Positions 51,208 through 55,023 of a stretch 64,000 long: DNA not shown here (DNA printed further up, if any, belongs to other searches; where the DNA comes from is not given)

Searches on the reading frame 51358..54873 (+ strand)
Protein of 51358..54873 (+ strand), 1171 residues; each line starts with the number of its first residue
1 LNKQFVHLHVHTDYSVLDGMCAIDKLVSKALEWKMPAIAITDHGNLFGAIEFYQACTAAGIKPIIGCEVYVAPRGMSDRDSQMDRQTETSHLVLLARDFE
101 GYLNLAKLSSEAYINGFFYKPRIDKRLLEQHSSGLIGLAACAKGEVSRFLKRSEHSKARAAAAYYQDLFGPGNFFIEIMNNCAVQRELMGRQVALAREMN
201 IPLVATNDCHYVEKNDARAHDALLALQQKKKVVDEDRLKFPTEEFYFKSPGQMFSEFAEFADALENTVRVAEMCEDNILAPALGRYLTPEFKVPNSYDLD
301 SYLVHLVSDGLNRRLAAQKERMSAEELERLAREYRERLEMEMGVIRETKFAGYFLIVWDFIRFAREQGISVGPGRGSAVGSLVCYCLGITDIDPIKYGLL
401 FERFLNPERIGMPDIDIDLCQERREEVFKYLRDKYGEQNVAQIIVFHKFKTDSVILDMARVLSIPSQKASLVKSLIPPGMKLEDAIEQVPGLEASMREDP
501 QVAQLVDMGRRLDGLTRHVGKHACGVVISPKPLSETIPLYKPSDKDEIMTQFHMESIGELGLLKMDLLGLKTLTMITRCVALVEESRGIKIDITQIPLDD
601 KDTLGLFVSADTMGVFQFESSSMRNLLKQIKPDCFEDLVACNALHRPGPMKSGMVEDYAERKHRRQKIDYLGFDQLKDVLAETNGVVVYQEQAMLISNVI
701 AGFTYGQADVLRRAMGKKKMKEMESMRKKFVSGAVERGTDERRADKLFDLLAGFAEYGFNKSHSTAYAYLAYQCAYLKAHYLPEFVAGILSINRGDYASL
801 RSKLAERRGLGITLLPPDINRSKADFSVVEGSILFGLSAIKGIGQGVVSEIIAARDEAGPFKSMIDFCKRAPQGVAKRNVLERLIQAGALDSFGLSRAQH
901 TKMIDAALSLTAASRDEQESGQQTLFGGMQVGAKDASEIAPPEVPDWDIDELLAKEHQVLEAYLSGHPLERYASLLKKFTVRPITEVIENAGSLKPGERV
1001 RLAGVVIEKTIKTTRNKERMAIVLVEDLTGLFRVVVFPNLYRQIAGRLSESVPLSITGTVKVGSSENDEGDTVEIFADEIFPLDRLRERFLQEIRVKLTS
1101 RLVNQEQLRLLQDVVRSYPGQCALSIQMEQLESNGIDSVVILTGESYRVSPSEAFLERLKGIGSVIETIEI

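Call 54: search_protein_families(library=pfam, proteins=[window:51358-54873:+], max_evalue=0.001)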
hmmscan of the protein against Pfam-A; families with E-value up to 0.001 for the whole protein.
window:51358-54873:+ (1171 aa): 6 families
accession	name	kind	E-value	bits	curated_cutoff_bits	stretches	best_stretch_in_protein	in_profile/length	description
PF07733.18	DNA_pol3_alpha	-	7.4e-94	314.6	23.9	1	302-569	2-260/260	Bacterial DNA polymerase III alpha NTPase domain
PF17657.6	DNA_pol3_finger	-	7.9e-64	214.4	22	1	572-738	1-166/166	Bacterial DNA polymerase III alpha subunit finger domain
PF02811.25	PHP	-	7.4e-56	189.4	26.4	1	7-180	1-163/164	PHP domain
PF14579.12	HHH_6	-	7.9e-31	106.6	25.6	1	811-899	1-89/90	Helix-hairpin-helix motif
PF01336.31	tRNA_anti-codon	-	9.4e-09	35.5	27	1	1000-1083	1-75/75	OB-fold nucleic acid binding domain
PF12836.13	HHH_3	-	0.00084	19.8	27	0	837-867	16-46/65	Helix-hairpin-helix motif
